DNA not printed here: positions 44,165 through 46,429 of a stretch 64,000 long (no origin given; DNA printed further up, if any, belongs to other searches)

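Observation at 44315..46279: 654-aa HEAT-repeat (PBS-lyase-like) protein translationally coupled between pelE- and pelF-like genes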

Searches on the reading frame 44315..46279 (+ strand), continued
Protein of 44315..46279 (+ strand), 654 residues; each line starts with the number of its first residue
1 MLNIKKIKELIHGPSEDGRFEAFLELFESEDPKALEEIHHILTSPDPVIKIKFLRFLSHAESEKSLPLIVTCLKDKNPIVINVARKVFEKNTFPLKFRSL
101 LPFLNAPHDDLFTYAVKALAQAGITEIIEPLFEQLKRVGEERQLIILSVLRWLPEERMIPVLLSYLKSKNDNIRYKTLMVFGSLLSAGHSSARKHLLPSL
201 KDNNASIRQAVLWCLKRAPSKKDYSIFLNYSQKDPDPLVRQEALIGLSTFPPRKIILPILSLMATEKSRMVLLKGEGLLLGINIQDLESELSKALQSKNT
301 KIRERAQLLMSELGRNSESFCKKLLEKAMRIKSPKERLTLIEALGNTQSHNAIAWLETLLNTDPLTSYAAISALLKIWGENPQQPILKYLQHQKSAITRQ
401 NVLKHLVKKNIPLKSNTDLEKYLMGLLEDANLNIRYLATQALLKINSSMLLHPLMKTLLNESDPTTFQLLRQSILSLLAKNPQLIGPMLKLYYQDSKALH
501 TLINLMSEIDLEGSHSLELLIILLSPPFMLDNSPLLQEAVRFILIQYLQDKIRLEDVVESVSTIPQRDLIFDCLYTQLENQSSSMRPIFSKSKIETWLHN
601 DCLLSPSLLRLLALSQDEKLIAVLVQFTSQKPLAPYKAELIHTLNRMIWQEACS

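Call 39: find_homologous_proteins(query=A3, max_evalue=1e-10)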
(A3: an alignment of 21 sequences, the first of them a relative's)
Query A3 (21 sequences) (654 aa, profile of the alignment): 90 proteins with E <= 1e-10 among 8000 candidates.
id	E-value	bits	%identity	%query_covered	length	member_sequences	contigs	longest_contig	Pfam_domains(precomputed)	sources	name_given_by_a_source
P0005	6.2e-245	833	32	99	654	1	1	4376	PF02985.29,PF13646.13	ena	-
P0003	2.9e-238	811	34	99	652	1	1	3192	PF12717.14,PF02985.29,PF13646.13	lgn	-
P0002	5.8e-236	803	38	87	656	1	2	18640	PF00514.30,PF02985.29,PF03130.23,PF13513.13,PF13646.13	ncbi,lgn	-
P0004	1.1e-228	779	35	98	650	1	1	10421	PF02985.29,PF13513.13,PF13646.13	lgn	-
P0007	1.1e-228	779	32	99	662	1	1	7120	PF02985.29,PF13646.13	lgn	-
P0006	8.6e-225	766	33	89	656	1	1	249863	PF02985.29,PF13646.13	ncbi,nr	ncbi:MAG: HEAT repeat domain-containing protein [Deltaproteobacteria bacterium]|nr:HEAT repeat domai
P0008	1.7e-223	762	32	92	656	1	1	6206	PF02985.29,PF13646.13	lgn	-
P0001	2.0e-216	739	100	100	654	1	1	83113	PF12717.14,PF02985.29,PF11838.15,PF13513.13,PF13646.13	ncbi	-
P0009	6.2e-210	717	33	81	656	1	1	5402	PF02985.29,PF13646.13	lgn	-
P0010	7.5e-76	274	23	74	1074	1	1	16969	PF12717.14,PF00514.30,PF10363.16,PF24714.2,PF12755.14,PF02985.29,PF01602.27,PF21581.4,PF01347.29,PF25786.1,PF03130.23,PF13513.13,PF13646.13,PF23227.2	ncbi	-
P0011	2.0e-72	263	23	71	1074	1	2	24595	PF21581.4,PF12717.14,PF00514.30,PF25786.1,PF02985.29,PF03130.23,PF13513.13,PF01602.27,PF13646.13,PF23227.2,PF25767.2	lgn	-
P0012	3.4e-63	232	21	52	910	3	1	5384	PF12717.14,PF00514.30,PF12755.14,PF02985.29,PF11838.15,PF01602.27,PF21581.4,PF01347.29,PF25786.1,PF03130.23,PF08448.17,PF20168.5,PF13513.13,PF13646.13,PF23227.2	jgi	-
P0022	3.5e-56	209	23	51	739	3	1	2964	PF21581.4,PF12717.14,PF00514.30,PF02985.29,PF11838.15,PF03130.23,PF13513.13,PF01602.27,PF13646.13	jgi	jgi:HEAT repeat protein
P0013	5.6e-55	205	22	35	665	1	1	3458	PF12717.14,PF00514.30,PF24714.2,PF12755.14,PF02985.29,PF11838.15,PF01602.27,PF12765.14,PF21581.4,PF03130.23,PF27207.1,PF13513.13,PF13646.13,PF25151.2,PF23227.2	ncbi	-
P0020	1.2e-52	198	33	8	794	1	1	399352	PF12717.14,PF00514.30,PF24714.2,PF22646.3,PF12755.14,PF02985.29,PF01602.27,PF21581.4,PF25786.1,PF03130.23,PF13513.13,PF13646.13,PF23227.2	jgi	jgi:HEAT repeat protein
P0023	1.6e-52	197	24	21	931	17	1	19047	PF00514.30,PF12755.14,PF02985.29,PF03130.23,PF08448.17,PF13513.13,PF00989.32,PF13646.13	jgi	jgi:HEAT repeat protein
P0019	3.5e-52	196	22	65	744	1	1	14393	PF12717.14,PF02985.29,PF22956.3,PF11838.15,PF03130.23,PF13513.13,PF01602.27,PF13646.13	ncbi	ncbi:MAG TPA: HEAT repeat domain-containing protein [Thermoanaerobaculia bacterium]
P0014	1.4e-50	191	23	51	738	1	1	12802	PF12717.14,PF00514.30,PF01347.29,PF02985.29,PF03130.23,PF13513.13,PF01602.27,PF13646.13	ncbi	-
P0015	1.6e-46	177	22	32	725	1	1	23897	PF12717.14,PF00514.30,PF12755.14,PF02985.29,PF01602.27,PF21581.4,PF25786.1,PF03130.23,PF08448.17,PF13513.13,PF13646.13,PF23227.2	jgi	jgi:HEAT repeat protein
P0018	5.7e-46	176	24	46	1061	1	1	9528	PF12717.14,PF00514.30,PF22646.3,PF12755.14,PF02985.29,PF11838.15,PF13401.13,PF01602.27,PF25767.2,PF21581.4,PF03130.23,PF05729.19,PF20168.5,PF13513.13,PF13646.13,PF23227.2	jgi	jgi:HEAT repeat protein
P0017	3.3e-44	170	21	74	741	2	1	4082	PF00514.30,PF01347.29,PF02985.29,PF11838.15,PF03130.23,PF13513.13,PF01602.27,PF13646.13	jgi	-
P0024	9.8e-44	168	23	28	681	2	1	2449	PF00514.30,PF02985.29,PF03130.23,PF13513.13,PF13646.13,PF25151.2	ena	-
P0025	1.4e-41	161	24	39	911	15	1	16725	PF12717.14,PF00514.30,PF12755.14,PF02985.29,PF11838.15,PF01602.27,PF21581.4,PF01347.29,PF03130.23,PF13513.13,PF13646.13,PF23227.2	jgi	jgi:HEAT repeat protein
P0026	6.1e-39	152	22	38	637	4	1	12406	PF21581.4,PF12717.14,PF00514.30,PF02985.29,PF11838.15,PF03130.23,PF13513.13,PF01602.27,PF13646.13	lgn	-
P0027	1.1e-38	151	26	13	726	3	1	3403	PF12717.14,PF00514.30,PF12755.14,PF02985.29,PF11838.15,PF01602.27,PF25767.2,PF21581.4,PF25786.1,PF03130.23,PF20168.5,PF13513.13,PF13646.13,PF23227.2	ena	-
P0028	1.2e-38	151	22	29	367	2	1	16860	PF12717.14,PF00514.30,PF24714.2,PF02985.29,PF03130.23,PF13513.13,PF01602.27,PF13646.13,PF23227.2,PF05004.20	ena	-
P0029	1.9e-38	151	21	20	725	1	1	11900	PF12717.14,PF00514.30,PF12755.14,PF25786.1,PF02985.29,PF03130.23,PF13513.13,PF13646.13,PF23227.2,PF25767.2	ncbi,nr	ncbi:MAG TPA: HEAT repeat domain-containing protein [Pyrinomonadaceae bacterium]|nr:HEAT repeat doma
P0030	7.1e-38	149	21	49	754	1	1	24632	PF12717.14,PF00514.30,PF12755.14,PF02985.29,PF03130.23,PF20168.5,PF13513.13,PF13646.13,PF23227.2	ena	-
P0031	1.2e-37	148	24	19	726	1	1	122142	PF12717.14,PF00514.30,PF22646.3,PF12755.14,PF02985.29,PF11838.15,PF25767.2,PF25786.1,PF03130.23,PF13513.13,PF13646.13,PF23227.2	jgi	jgi:HEAT repeat protein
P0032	1.4e-36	144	24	14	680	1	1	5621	PF00514.30,PF02985.29,PF03130.23,PF13513.13,PF13646.13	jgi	jgi:HEAT repeat protein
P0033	2.1e-36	144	31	13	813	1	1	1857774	PF21581.4,PF12717.14,PF02985.29,PF03130.23,PF13513.13,PF13646.13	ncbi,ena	-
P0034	3.4e-35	140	28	20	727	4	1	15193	PF12717.14,PF00514.30,PF12755.14,PF02985.29,PF11838.15,PF01602.27,PF25767.2,PF25786.1,PF03130.23,PF13513.13,PF13646.13,PF23227.2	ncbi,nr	ncbi:MAG TPA: HEAT repeat domain-containing protein [Pyrinomonadaceae bacterium]|nr:HEAT repeat doma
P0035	1.2e-33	135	25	15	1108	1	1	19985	PF12717.14,PF00514.30,PF26715.1,PF12755.14,PF02985.29,PF22956.3,PF24492.2,PF01602.27,PF25767.2,PF21581.4,PF03130.23,PF20168.5,PF13513.13,PF13646.13,PF23227.2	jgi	jgi:HEAT repeat protein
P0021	1.5e-33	135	26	25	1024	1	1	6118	PF12717.14,PF00514.30,PF25174.2,PF24814.2,PF23381.2,PF02985.29,PF25173.2,PF12894.14,PF25175.2,PF24817.2,PF24796.2,PF01602.27,PF21581.4,PF25172.2,PF03130.23,PF24807.2,PF27207.1,PF13513.13,PF13646.13,PF23414.2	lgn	-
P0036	2.0e-32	131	27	22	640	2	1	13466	PF00514.30,PF02985.29,PF03130.23,PF13513.13,PF13646.13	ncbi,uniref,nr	ncbi:hypothetical protein DVDV_3913 [Desulfovibrio sp. DV]|uniref:HEAT repeat domain-containing prot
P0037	2.0e-31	127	23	31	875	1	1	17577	PF23271.2,PF12717.14,PF00514.30,PF24714.2,PF02985.29,PF05569.18,PF24492.2,PF01602.27,PF12765.14,PF21581.4,PF25786.1,PF03130.23,PF27207.1,PF20168.5,PF13513.13,PF13646.13,PF23227.2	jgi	jgi:HEAT repeat protein/beta-lactamase regulating signal transducer with metallopeptidase domain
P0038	2.2e-31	127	27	12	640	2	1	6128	PF00514.30,PF02985.29,PF03130.23,PF13513.13,PF01602.27,PF13646.13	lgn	-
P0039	4.3e-31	126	21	67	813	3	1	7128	PF21581.4,PF12717.14,PF00514.30,PF02985.29,PF03130.23,PF13513.13,PF13646.13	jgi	jgi:HEAT repeat protein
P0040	2.9e-30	124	23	67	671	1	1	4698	PF23271.2,PF12717.14,PF00514.30,PF24714.2,PF22646.3,PF02985.29,PF01602.27,PF21581.4,PF03130.23,PF27207.1,PF13513.13,PF13646.13,PF23227.2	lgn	-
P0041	1.0e-28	119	18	36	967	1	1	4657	PF12717.14,PF11791.15,PF00514.30,PF24714.2,PF25786.1,PF02985.29,PF03130.23,PF05729.19,PF13513.13,PF13646.13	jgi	jgi:HEAT repeat protein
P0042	8.1e-28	116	22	76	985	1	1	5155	PF23271.2,PF12717.14,PF00514.30,PF10363.16,PF02985.29,PF01602.27,PF25780.2,PF21581.4,PF25786.1,PF03130.23,PF20168.5,PF13513.13,PF13646.13,PF23227.2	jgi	jgi:HEAT repeat protein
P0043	1.9e-27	114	31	11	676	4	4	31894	PF02985.29,PF03130.23,PF13646.13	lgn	-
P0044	2.4e-27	114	24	26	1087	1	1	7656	PF12717.14,PF00514.30,PF22646.3,PF02985.29,PF24492.2,PF01602.27,PF21581.4,PF25786.1,PF03130.23,PF13513.13,PF13646.13,PF23227.2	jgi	jgi:HEAT repeat protein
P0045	1.2e-26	112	22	62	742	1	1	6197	PF21581.4,PF12717.14,PF00514.30,PF02985.29,PF03130.23,PF13513.13,PF01602.27,PF13646.13,PF23227.2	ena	-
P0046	3.2e-26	110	26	21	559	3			PF00514.30,PF02985.29,PF11838.15,PF03130.23,PF13513.13,PF01602.27,PF13646.13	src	-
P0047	7.5e-26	109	-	-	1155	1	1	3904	PF21581.4,PF12717.14,PF10363.16,PF24714.2,PF25757.2,PF02985.29,PF22928.3,PF13513.13,PF01602.27,PF02417.21,PF13646.13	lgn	-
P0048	2.0e-25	108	22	29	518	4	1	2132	PF12717.14,PF02985.29,PF11838.15,PF03130.23,PF13513.13,PF13646.13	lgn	-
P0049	2.0e-25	108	23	28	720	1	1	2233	PF12717.14,PF00514.30,PF02985.29,PF22956.3,PF03130.23,PF12348.15,PF13513.13,PF01602.27,PF13646.13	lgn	-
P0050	2.1e-25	108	22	26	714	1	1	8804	PF12717.14,PF00514.30,PF01347.29,PF24714.2,PF02985.29,PF03130.23,PF13513.13,PF01602.27,PF13646.13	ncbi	-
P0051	6.1e-25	106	21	24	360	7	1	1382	PF12717.14,PF11791.15,PF00514.30,PF24714.2,PF02985.29,PF03130.23,PF13513.13,PF13646.13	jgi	jgi:HEAT repeat protein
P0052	6.8e-25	106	29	12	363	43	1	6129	PF12717.14,PF00514.30,PF24714.2,PF25786.1,PF02985.29,PF03130.23,PF13513.13,PF13646.13,PF25151.2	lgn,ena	-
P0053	9.0e-25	105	39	9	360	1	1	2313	PF21581.4,PF12717.14,PF00514.30,PF24714.2,PF02985.29,PF03130.23,PF13513.13,PF01602.27,PF13646.13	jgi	-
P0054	4.0e-24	103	23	59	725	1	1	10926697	PF21581.4,PF12717.14,PF00514.30,PF02985.29,PF03130.23,PF20168.5,PF13513.13,PF01602.27,PF13646.13,PF12530.15,PF23227.2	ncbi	-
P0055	7.5e-24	102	26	19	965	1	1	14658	PF00514.30,PF02985.29,PF03130.23,PF13513.13,PF01602.27,PF13646.13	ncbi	-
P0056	1.7e-23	101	21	30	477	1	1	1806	PF00514.30,PF02985.29,PF03130.23,PF13513.13,PF13646.13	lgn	-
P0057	2.1e-23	101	28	31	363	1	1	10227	PF12717.14,PF00514.30,PF02985.29,PF03130.23,PF13513.13,PF13646.13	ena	-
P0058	3.2e-23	100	24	46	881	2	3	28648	PF12717.14,PF00514.30,PF12755.14,PF02985.29,PF03130.23,PF13513.13,PF01602.27,PF13646.13,PF23227.2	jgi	jgi:HEAT repeat protein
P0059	5.9e-23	99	25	27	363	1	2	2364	PF21581.4,PF12717.14,PF00514.30,PF02985.29,PF03130.23,PF13513.13,PF01602.27,PF13646.13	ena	-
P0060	2.6e-22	97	37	9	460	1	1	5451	PF23271.2,PF12717.14,PF00514.30,PF12755.14,PF02985.29,PF01602.27,PF14663.12,PF21581.4,PF25786.1,PF03130.23,PF27207.1,PF12348.15,PF20168.5,PF13513.13,PF13646.13,PF23227.2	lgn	-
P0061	2.7e-21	94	22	31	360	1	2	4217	PF12717.14,PF11791.15,PF00514.30,PF24714.2,PF02985.29,PF03130.23,PF13513.13,PF13646.13,PF25151.2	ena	-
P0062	3.5e-21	94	25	31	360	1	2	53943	PF12717.14,PF11791.15,PF00514.30,PF24714.2,PF02985.29,PF03130.23,PF13513.13,PF13646.13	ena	-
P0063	6.5e-21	93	24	33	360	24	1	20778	PF12717.14,PF11791.15,PF00514.30,PF24714.2,PF02985.29,PF03130.23,PF13513.13,PF13646.13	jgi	-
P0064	9.7e-21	92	22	30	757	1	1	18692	PF02985.29,PF03130.23,PF13428.13,PF13513.13,PF13646.13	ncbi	ncbi:MAG: HEAT repeat domain-containing protein [Planctomycetota bacterium]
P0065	4.6e-20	90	32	10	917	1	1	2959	PF02985.29,PF03130.23,PF13513.13,PF01602.27,PF14663.12,PF13646.13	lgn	-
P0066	2.0e-19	88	33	12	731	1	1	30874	PF00514.30,PF02985.29,PF03130.23,PF13513.13,PF13646.13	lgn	-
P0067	2.8e-19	87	-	-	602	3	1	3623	PF12717.14,PF02985.29,PF03130.23,PF13646.13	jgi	jgi:HEAT repeat protein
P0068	6.3e-19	86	22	35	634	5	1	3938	PF12717.14,PF02985.29,PF03130.23,PF13513.13,PF13646.13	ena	-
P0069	3.1e-18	84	26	17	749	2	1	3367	PF23271.2,PF12717.14,PF00514.30,PF24714.2,PF12755.14,PF02985.29,PF01602.27,PF21581.4,PF03130.23,PF20168.5,PF13513.13,PF13646.13,PF23227.2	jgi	-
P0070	2.0e-16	78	28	17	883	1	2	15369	PF12717.14,PF00514.30,PF02985.29,PF13513.13,PF01602.27,PF13646.13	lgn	-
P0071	7.3e-16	76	32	9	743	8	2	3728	PF00160.27,PF00514.30,PF10363.16,PF02985.29,PF03130.23,PF13513.13,PF13646.13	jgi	jgi:cyclophilin family peptidyl-prolyl cis-trans isomerase/HEAT repeat protein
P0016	1.0e-15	76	22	33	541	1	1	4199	PF12717.14,PF00514.30,PF02985.29,PF13513.13,PF18991.6,PF01602.27,PF13646.13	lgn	-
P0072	1.4e-15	75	-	-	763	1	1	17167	PF02985.29,PF03130.23,PF13646.13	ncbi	-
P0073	2.2e-15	74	32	10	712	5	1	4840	PF12717.14,PF00160.27,PF02985.29,PF11838.15,PF13513.13,PF01602.27,PF13646.13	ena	-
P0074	3.5e-15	74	-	-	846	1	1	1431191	PF02985.29,PF11838.15,PF03130.23,PF13513.13,PF13646.13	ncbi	-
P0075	8.2e-15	73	29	29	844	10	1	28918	PF23271.2,PF12717.14,PF00514.30,PF10363.16,PF24714.2,PF22646.3,PF12755.14,PF02985.29,PF22956.3,PF11865.15,PF24987.2,PF18991.6,PF14663.12,PF25780.2,PF12765.14,PF21581.4,PF25786.1,PF08713.18,PF13513.13,PF13646.13,PF25151.2,PF23227.2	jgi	jgi:HEAT repeat protein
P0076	2.9e-14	71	-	-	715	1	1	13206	PF02985.29,PF13646.13,PF23227.2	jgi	jgi:HEAT repeat protein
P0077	3.2e-14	71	26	16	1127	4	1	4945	PF12717.14,PF02985.29,PF00027.36,PF13646.13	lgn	-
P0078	5.8e-14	70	21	31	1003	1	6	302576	PF12717.14,PF00514.30,PF02985.29,PF22692.2,PF03130.23,PF24492.2,PF13513.13,PF01602.27,PF13646.13,PF23227.2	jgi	jgi:HEAT repeat protein/flagellar basal body rod protein FlgF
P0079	9.3e-14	69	28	9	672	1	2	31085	PF21581.4,PF12717.14,PF00514.30,PF25786.1,PF02985.29,PF03130.23,PF13513.13,PF13646.13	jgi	jgi:HEAT repeat protein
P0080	2.1e-13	68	21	24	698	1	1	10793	PF02985.29,PF03130.23,PF13513.13,PF13646.13,PF13191.13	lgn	-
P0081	7.2e-13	66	29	18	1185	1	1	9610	PF07714.24,PF00069.32,PF02985.29,PF03130.23,PF13646.13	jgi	jgi:serine/threonine protein kinase/HEAT repeat protein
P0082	1.1e-12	66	29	15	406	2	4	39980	PF12717.14,PF02985.29,PF03130.23,PF13513.13,PF01602.27,PF13646.13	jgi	jgi:HEAT repeat protein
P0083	2.9e-12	64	26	29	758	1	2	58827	PF00514.30,PF02985.29,PF03130.23,PF13513.13,PF13646.13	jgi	-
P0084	3.7e-12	64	25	23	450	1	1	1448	PF02985.29,PF03130.23,PF13646.13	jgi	jgi:HEAT repeat protein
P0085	4.3e-12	64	27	11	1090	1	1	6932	PF02985.29,PF00027.36,PF13646.13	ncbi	-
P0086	6.5e-12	63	29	15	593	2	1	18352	PF00514.30,PF02985.29,PF03130.23,PF13513.13,PF13646.13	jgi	-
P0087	8.4e-12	63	30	11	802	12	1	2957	PF02985.29,PF13646.13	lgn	-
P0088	1.5e-11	62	38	6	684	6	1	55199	PF02985.29,PF03130.23,PF13646.13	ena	-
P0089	2.3e-11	61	23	27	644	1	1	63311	PF12717.14,PF00514.30,PF02985.29,PF05569.18,PF03130.23,PF13513.13,PF01602.27,PF13646.13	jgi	jgi:beta-lactamase regulating signal transducer with metallopeptidase domain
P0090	3.6e-11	61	29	11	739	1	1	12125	PF12717.14,PF00160.27,PF02985.29,PF03130.23,PF13513.13,PF13646.13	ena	-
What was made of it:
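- Tried and rejected: The word-indexed protein search with the broad alignment A3 was swamped by generic HEAT proteins (call 39).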

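Call 40: find_encoding_contigs(protein=P0010, flank=8000, max_places=2)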
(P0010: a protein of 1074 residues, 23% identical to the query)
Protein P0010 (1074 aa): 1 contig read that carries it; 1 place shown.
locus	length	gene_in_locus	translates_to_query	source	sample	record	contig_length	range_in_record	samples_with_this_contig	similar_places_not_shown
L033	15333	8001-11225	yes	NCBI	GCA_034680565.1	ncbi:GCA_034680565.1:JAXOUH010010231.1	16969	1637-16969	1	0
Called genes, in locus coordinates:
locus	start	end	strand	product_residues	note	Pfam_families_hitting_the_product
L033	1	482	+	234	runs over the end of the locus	-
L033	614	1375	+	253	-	-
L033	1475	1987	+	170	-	PF13302:Acetyltransf_3 (weak), PF00583:Acetyltransf_1 (weak), PF13523:Acetyltransf_8 (weak)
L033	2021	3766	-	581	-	PF03979:Sigma70_r1_1, PF00140:Sigma70_r1_2, PF04542:Sigma70_r2, PF04539:Sigma70_r3, PF04545:Sigma70_r4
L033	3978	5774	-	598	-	PF01807:Zn_ribbon_DnaG, PF08275:DNAG_N, PF01751:Toprim (faint), PF13155:Toprim_2, PF13362:Toprim_3 (weak), PF13662:Toprim_4, PF10410:DnaB_bind, PF00772:DnaB (weak)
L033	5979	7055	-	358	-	PF00154:RecA_N, PF06745:ATPase (faint), PF08423:Rad51, PF01637:ATPase_2 (faint), PF27531:MT3502_N, PF21096:RecA_C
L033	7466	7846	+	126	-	-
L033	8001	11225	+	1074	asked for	PF24714:TOR1L1_N (faint), PF01347:TPR_Vitellogenin (faint), PF02985:HEAT (faint), PF03130:HEAT_PBS (faint), PF12717:Cnd1 (faint), PF13513:HEAT_EZ (faint), PF13646:HEAT_2, PF13646:HEAT_2, +7 more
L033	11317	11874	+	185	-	-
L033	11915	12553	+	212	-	PF06439:3keto-disac_hyd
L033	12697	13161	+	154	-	PF00717:Peptidase_S24 (weak)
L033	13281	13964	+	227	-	PF08447:PAS_3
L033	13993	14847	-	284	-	PF02673:BacA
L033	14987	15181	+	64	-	-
